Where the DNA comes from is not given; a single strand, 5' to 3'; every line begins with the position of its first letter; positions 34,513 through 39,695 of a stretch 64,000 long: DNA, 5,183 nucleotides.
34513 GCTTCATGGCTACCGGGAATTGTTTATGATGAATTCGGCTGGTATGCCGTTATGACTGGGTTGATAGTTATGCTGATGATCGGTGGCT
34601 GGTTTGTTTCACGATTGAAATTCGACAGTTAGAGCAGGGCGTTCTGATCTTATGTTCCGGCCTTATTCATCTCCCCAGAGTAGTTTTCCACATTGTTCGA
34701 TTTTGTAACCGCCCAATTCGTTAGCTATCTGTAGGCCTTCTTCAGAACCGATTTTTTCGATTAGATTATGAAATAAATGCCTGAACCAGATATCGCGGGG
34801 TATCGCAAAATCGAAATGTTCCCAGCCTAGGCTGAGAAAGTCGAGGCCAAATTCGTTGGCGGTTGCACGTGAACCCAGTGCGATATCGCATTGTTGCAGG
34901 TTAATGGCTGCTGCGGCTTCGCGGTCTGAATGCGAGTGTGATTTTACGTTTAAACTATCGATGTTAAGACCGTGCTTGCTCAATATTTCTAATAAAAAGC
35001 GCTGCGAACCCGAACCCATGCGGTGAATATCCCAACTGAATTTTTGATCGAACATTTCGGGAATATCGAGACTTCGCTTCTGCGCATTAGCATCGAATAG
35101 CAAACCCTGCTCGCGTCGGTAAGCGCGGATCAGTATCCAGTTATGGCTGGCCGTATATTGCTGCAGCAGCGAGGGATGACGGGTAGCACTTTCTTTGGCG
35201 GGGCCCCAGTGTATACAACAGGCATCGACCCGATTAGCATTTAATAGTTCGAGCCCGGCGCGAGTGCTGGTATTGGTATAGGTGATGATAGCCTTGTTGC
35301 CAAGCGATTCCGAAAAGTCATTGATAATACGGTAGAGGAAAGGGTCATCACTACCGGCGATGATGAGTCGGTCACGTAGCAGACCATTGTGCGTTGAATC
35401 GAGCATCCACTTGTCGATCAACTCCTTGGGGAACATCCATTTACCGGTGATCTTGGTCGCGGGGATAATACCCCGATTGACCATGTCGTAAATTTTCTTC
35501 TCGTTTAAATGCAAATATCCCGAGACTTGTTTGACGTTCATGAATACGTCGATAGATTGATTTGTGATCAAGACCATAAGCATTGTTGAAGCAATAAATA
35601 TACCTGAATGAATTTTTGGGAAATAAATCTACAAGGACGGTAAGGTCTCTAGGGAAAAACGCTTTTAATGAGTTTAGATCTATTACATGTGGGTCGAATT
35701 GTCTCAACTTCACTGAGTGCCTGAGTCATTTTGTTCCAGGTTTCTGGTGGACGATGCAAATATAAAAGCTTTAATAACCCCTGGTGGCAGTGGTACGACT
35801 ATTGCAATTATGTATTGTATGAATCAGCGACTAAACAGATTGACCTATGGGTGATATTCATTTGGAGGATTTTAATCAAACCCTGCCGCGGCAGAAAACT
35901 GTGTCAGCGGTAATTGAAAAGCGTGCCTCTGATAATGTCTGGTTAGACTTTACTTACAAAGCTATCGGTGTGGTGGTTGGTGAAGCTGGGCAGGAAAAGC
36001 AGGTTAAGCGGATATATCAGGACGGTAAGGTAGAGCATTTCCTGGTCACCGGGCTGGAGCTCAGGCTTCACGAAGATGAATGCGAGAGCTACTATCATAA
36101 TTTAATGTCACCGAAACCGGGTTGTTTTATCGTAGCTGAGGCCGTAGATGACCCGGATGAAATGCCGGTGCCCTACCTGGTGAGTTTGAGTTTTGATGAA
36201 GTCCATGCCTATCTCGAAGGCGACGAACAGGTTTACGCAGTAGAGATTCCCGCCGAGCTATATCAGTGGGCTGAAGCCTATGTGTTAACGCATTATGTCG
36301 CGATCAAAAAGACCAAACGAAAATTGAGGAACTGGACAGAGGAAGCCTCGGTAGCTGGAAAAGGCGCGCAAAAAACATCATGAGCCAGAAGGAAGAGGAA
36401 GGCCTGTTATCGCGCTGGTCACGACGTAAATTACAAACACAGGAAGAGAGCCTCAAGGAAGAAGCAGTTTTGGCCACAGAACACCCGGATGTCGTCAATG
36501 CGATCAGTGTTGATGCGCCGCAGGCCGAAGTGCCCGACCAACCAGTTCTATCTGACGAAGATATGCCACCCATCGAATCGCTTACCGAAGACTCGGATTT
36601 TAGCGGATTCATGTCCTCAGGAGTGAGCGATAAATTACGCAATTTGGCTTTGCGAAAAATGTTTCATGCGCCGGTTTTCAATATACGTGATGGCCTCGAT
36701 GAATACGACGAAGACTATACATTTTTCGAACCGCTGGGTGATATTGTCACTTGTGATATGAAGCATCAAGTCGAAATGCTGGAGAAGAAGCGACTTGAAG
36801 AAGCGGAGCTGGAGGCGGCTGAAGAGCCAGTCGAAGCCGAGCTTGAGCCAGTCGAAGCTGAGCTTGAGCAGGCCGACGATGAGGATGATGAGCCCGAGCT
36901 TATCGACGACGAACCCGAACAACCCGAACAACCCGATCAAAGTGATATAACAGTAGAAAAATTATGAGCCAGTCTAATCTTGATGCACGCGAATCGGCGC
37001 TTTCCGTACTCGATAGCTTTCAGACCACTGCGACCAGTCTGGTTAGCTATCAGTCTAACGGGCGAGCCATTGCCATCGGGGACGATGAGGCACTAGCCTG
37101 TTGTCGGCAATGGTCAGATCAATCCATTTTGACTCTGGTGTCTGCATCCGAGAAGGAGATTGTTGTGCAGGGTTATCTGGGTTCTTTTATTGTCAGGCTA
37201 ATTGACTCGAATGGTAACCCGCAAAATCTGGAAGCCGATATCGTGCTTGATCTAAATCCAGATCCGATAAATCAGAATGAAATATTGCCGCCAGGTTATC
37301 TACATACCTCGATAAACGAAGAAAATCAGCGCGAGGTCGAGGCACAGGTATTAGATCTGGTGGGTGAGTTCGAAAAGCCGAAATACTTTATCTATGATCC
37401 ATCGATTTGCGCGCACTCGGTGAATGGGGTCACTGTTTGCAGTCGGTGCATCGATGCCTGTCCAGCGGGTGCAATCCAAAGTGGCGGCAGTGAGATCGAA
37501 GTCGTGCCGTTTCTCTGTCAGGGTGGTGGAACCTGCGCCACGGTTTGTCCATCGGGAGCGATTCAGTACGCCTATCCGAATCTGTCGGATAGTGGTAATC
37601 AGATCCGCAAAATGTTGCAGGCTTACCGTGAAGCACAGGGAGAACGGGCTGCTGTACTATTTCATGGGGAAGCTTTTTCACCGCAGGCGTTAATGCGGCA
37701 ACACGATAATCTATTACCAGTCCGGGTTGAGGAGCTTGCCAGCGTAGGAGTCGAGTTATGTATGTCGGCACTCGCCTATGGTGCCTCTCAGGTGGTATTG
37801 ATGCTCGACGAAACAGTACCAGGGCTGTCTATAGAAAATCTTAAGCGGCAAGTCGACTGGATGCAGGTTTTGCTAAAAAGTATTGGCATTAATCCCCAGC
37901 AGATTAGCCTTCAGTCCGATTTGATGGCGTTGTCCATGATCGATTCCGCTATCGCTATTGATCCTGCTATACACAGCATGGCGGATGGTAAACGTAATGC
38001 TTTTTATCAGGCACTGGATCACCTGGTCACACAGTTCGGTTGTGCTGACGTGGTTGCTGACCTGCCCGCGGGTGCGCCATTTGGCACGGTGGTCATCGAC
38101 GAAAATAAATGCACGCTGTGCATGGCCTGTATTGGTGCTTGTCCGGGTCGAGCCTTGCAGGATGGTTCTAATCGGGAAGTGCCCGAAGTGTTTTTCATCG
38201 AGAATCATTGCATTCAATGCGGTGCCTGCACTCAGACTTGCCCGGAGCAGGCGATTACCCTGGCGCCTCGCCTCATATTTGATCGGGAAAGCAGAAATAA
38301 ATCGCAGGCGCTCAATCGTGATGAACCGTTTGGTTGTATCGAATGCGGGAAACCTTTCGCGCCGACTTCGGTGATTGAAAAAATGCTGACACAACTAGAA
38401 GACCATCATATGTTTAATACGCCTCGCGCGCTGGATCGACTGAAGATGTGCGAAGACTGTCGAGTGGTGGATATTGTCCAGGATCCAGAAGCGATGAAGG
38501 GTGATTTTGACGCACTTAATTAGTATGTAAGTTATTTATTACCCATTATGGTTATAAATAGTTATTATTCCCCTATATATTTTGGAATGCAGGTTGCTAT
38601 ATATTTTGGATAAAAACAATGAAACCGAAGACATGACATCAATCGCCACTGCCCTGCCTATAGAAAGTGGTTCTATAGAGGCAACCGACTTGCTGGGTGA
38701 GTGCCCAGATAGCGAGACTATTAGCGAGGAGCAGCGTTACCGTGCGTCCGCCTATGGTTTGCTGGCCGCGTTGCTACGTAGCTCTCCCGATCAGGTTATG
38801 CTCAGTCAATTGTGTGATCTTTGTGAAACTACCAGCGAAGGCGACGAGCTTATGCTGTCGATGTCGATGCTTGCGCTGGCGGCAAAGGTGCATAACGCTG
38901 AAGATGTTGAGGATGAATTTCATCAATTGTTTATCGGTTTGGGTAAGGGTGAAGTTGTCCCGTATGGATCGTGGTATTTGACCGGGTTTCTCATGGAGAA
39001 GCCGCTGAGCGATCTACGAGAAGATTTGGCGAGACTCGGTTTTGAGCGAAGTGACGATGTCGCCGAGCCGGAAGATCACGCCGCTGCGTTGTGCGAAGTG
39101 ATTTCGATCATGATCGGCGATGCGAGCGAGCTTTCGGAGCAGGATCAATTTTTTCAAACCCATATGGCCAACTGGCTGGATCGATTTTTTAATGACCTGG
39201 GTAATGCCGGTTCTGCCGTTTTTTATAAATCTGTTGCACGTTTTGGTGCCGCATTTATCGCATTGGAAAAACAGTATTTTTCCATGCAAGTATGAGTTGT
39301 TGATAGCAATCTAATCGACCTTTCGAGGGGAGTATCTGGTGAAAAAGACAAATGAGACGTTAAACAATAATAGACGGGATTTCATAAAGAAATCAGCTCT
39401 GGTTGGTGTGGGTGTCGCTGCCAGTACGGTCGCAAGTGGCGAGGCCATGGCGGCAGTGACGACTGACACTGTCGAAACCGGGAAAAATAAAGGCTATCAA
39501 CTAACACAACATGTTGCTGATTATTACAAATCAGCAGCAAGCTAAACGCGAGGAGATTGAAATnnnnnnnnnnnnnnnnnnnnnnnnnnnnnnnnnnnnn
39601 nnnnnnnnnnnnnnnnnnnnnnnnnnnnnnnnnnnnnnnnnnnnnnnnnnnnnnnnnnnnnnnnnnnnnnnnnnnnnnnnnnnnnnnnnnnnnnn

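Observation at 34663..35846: Excisionase-family-HTH (HTH_17-like) + periplasmic-binding-fold regulator divergent from the FDH locus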

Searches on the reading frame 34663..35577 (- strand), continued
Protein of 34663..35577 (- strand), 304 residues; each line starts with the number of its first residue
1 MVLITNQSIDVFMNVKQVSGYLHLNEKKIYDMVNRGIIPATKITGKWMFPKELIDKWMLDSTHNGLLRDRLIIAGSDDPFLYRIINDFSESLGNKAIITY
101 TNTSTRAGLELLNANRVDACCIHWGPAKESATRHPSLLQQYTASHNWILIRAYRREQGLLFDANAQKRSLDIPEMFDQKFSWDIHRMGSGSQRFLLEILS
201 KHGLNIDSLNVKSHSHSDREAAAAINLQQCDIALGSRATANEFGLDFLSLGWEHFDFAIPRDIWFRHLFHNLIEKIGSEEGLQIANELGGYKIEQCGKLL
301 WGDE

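Call 84: find_encoding_contigs(protein=P0129, flank=8000, max_places=1)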
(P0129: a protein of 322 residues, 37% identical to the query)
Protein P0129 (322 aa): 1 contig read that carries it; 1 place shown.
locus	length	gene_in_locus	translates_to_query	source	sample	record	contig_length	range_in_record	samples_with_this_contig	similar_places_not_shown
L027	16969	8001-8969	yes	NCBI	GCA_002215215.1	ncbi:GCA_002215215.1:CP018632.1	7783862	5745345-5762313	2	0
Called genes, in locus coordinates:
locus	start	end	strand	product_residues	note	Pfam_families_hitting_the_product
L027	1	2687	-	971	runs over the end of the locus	PF04879:Molybdop_Fe4S4, PF00384:Molybdopterin, PF01568:Molydop_binding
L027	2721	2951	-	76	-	-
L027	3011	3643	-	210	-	PF02613:Nitrate_red_del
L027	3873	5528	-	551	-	PF12837:Fer4_6 (faint), PF13183:Fer4_8 (faint), PF12797:Fer4_2 (faint), PF12838:Fer4_7 (weak), PF00037:Fer4 (weak), PF13237:Fer4_10 (weak), PF12838:Fer4_7 (weak), PF13187:Fer4_9, +4 more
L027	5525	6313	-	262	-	PF11748:DUF3306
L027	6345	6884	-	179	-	PF11749:DUF3305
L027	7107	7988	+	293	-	PF02634:FdhD-NarQ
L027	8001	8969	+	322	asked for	PF12728:HTH_17, PF12727:PBP_like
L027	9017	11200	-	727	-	PF13328:HD_4 (faint)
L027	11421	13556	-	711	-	PF17201:Cache_3-Cache_2, PF17202:sCache_3_3, PF00672:HAMP (weak), PF00512:HisKA, PF02518:HATPase_c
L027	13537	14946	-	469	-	PF00072:Response_reg, PF00158:Sigma54_activat, PF13191:AAA_16 (weak), PF14532:Sigma54_activ_2, PF07724:AAA_2 (weak), PF07728:AAA_5 (weak), PF25601:AAA_lid_14, PF02954:HTH_8, +1 more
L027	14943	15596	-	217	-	PF00730:HhH-GPD, PF00633:HHH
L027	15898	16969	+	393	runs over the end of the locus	-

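Call 85: find_encoding_contigs(protein=P0143, flank=8000, max_places=1)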
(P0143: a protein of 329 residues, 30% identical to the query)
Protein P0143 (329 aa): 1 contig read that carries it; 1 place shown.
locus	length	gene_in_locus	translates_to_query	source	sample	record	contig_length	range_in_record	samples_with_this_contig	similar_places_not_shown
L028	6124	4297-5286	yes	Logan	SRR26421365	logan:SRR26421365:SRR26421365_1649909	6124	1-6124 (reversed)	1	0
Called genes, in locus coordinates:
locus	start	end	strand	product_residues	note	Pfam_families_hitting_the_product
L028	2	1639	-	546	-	?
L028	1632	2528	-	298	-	PF11748:DUF3306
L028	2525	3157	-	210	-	PF11749:DUF3305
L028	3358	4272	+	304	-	PF02634:FdhD-NarQ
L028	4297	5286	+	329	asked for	PF12728:HTH_17, PF12727:PBP_like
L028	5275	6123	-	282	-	?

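Call 86: find_encoding_contigs(protein=P0148, flank=8000, max_places=1)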
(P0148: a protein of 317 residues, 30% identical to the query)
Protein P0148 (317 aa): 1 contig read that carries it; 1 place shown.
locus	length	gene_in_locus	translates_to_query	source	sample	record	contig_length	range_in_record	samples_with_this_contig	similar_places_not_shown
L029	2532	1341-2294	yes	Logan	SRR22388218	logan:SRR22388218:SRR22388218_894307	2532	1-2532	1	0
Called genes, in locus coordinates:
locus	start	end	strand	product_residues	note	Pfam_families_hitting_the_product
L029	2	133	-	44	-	?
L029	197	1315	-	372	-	-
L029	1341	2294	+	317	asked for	PF12728:HTH_17 (weak), PF12727:PBP_like, PF12974:Phosphonate-bd (weak)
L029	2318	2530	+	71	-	?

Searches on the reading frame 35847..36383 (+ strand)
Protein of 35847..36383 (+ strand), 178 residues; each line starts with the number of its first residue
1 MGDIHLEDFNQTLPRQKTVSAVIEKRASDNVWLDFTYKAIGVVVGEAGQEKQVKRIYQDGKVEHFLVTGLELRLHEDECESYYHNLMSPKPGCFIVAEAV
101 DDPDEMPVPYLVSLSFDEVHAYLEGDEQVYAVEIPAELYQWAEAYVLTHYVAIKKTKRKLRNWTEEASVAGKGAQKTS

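Call 3: search_protein_families(library=pfam, proteins=[window:35847-36383:+], max_evalue=0.01)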
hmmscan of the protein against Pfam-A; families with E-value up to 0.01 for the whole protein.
window:35847-36383:+ (178 aa): 1 family
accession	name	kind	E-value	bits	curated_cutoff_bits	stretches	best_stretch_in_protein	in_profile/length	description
PF11749.13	DUF3305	-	1.7e-34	119.5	25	1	19-159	2-140/140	Protein of unknown function (DUF3305)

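Call 4: search_protein_families(library=ncbifam, proteins=[window:35847-36383:+], max_evalue=0.01)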
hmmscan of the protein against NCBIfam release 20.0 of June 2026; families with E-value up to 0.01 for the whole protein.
window:35847-36383:+ (178 aa): 1 family
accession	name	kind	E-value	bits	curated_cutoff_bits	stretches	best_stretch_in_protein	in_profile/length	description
NF011058.0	PRK14489.1-3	exception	5.1e-12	45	820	1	16-170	218-372/382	molybdenum cofactor guanylyltransferase MobA, DUF3305 domain-containing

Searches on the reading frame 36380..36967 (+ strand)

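Call 3: search_protein_families(library=pfam, proteins=[window:36380-36967:+], max_evalue=0.01)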
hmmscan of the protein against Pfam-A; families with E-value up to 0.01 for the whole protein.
window:36380-36967:+ (195 aa): 1 family
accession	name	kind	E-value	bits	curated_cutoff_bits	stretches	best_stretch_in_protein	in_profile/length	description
PF11748.13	DUF3306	-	3.7e-28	99.2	25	1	8-119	1-120/120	Protein of unknown function (DUF3306)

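Call 4: search_protein_families(library=ncbifam, proteins=[window:36380-36967:+], max_evalue=0.01)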
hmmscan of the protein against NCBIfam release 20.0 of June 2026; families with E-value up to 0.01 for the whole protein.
window:36380-36967:+ (195 aa): 0 families

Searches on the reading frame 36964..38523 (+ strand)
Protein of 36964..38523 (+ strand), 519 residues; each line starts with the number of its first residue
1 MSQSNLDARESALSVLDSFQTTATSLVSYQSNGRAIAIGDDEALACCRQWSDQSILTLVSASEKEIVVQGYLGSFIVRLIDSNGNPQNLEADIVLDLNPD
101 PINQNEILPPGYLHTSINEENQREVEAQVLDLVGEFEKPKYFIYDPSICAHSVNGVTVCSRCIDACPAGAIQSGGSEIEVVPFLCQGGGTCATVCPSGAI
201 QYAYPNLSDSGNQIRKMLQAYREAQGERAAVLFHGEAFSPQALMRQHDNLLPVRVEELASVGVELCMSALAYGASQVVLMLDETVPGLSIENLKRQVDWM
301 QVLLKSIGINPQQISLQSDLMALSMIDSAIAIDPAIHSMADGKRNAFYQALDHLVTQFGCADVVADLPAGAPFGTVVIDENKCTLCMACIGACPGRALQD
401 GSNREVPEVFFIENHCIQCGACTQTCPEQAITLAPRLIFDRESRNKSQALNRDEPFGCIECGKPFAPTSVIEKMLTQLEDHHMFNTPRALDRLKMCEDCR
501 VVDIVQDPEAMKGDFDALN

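Call 3: search_protein_families(library=pfam, proteins=[window:36964-38523:+], max_evalue=0.01)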
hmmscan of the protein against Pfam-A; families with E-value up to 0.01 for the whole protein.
window:36964-38523:+ (519 aa): 13 families
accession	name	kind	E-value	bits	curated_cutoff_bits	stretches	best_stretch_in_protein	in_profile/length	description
PF00037.32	Fer4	-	1.1e-18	66.6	21.1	3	376-398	1-23/24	4Fe-4S binding domain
PF12838.12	Fer4_7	-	1.9e-14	54.3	27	3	415-462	1-42/52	4Fe-4S dicluster domain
PF13484.11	Fer4_16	-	3.4e-13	50.6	30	1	415-443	1-28/66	4Fe-4S double cluster binding domain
PF13237.11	Fer4_10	-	6.5e-13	48.8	25.5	3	376-427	2-53/53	4Fe-4S dicluster domain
PF13187.11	Fer4_9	-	3.8e-12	46.5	27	3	382-431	1-52/52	4Fe-4S dicluster domain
PF12837.12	Fer4_6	-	1.4e-11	44.1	25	2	376-397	2-23/24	4Fe-4S binding domain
PF14697.11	Fer4_21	-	1.5e-11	44.6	35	3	377-433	2-59/59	4Fe-4S dicluster domain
PF13183.11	Fer4_8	-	2.2e-08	35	27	1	414-463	3-59/68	4Fe-4S dicluster domain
PF12797.12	Fer4_2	-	3.2e-08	33.4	24.5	2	376-394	3-21/22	4Fe-4S binding domain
PF25160.1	LdpA_Fe-S-bd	-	8.5e-08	32.3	27.6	1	159-201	5-44/49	LdpA Fe-S cluster-binding domain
PF12800.12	Fer4_4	-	4.5e-05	23.9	24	0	414-428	2-16/17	4Fe-4S binding domain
PF13534.11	Fer4_17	-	0.0012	19.8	22.2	1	416-463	2-51/61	4Fe-4S dicluster domain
PF12798.12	Fer4_3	-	0.0061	17.7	27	0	416-430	1-15/15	4Fe-4S binding domain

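Call 4: search_protein_families(library=ncbifam, proteins=[window:36964-38523:+], max_evalue=0.01)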
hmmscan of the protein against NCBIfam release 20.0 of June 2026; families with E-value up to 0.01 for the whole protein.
window:36964-38523:+ (519 aa): 83 families (the best 25 are shown)
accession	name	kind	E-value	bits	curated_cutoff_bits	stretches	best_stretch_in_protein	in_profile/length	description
TIGR01944.1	rnfB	subfamily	4.1e-15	55.8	68.7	2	361-436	93-165/190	RnfABCDGE type electron transport complex subunit B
TIGR02700.1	flavo_MJ0208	hypoth_equivalog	4.9e-15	55.4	251.35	2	377-432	144-195/234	dihydromethanopterin reductase (acceptor)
NF058577.1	FdxA_fam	equivalog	8.4e-15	54.7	65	2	410-432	3-25/52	4Fe-4S ferredoxin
NF045874.1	Vhu_polyferre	exception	3.4e-14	52.4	600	2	381-505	128-243/381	F420-non-reducing hydrogenase associated-polyferredoxin VhuB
NF040770.1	hetero_SS_HdrA2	exception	3.5e-14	51.9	1100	2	154-316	577-746/777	CoB-CoM heterodisulfide reductase HdrA2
NF041891.1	hdrA_Methbact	equivalog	7.2e-14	51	1300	2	145-316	563-736/762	ferredoxin:CoB-CoM heterodisulfide reductase subunit HdrA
NF009053.0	PRK12387.1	subfamily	8.3e-14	51.7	204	1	379-506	36-165/180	formate hydrogenlyase complex iron-sulfur subunit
NF042909.1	FMH_DH_FwdF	exception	1.4e-13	50.6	375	1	374-436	250-316/336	tungsten-dependent formylmethanofuran dehydrogenase subunit FwdF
TIGR02179.1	PorD_KorD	subfamily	4.8e-13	49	60.05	2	377-434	21-75/78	2-oxoacid:acceptor oxidoreductase, delta subunit, pyruvate/2-ketoisovalerate family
NF048010.1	SfplDhtActHpsHDes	equivalog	3e-11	42.7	430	1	155-201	59-106/298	(2S)-3-sulfopropanediol dehydratase activating enzyme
NF045790.1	OxalOxreddelta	equivalog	3.5e-11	42.8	230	2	377-440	256-315/316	oxalate oxidoreductase subunit delta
TIGR00402.1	napF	equivalog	3.7e-11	43.2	102.2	2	381-471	35-123/149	ferredoxin-type protein NapF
NF043069.1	T4HPD_activ_SAM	equivalog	4e-11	42.8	425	2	404-441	41-78/299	trans-4-hydroxy-L-proline dehydratase activase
NF040864.1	HgcB_ferredoxin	equivalog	4e-11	42.6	99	2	375-434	8-64/93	mercury methylation ferredoxin HgcB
NF038196.1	ferrodoxin_EFR1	subfamily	4.3e-11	43.3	75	3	380-402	211-233/242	EFR1 family ferrodoxin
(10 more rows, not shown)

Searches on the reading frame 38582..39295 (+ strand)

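Call 3: search_protein_families(library=pfam, proteins=[window:38582-39295:+], max_evalue=0.01)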
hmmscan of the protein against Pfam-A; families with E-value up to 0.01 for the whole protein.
window:38582-39295:+ (237 aa): 1 family
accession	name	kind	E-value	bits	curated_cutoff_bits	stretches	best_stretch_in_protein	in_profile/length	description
PF02613.20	Nitrate_red_del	-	1.9e-29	102.9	22.2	1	97-203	15-135/136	Nitrate reductase delta subunit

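Call 4: search_protein_families(library=ncbifam, proteins=[window:38582-39295:+], max_evalue=0.01)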
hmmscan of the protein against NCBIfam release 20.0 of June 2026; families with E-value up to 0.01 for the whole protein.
window:38582-39295:+ (237 aa): 2 families
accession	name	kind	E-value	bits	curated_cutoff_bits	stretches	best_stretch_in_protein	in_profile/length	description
NF003442.0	PRK04976.1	equivalog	1.3e-16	61.2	132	1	111-232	79-207/211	molecular chaperone TorD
NF008632.0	PRK11621.1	equivalog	1.7e-10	40.9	162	1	60-225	16-184/203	Tat proofreading chaperone DmsD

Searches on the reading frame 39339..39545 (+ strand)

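Call 3: search_protein_families(library=pfam, proteins=[window:39339-39545:+], max_evalue=0.01)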
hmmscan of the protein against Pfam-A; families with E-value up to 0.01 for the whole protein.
window:39339-39545:+ (68 aa): 0 families

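Call 4: search_protein_families(library=ncbifam, proteins=[window:39339-39545:+], max_evalue=0.01)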
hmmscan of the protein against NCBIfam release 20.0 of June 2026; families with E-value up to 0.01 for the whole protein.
window:39339-39545:+ (68 aa): 2 families
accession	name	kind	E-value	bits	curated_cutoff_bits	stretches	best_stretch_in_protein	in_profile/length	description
TIGR02811.1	formate_TAT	hypoth_equivalog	7.5e-14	51.8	48.45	1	5-65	4-65/66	formate dehydrogenase region TAT target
TIGR01409.1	TAT_signal_seq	domain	7.4e-06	26.1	16.7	1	11-38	2-29/29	twin-arginine translocation signal domain-containing protein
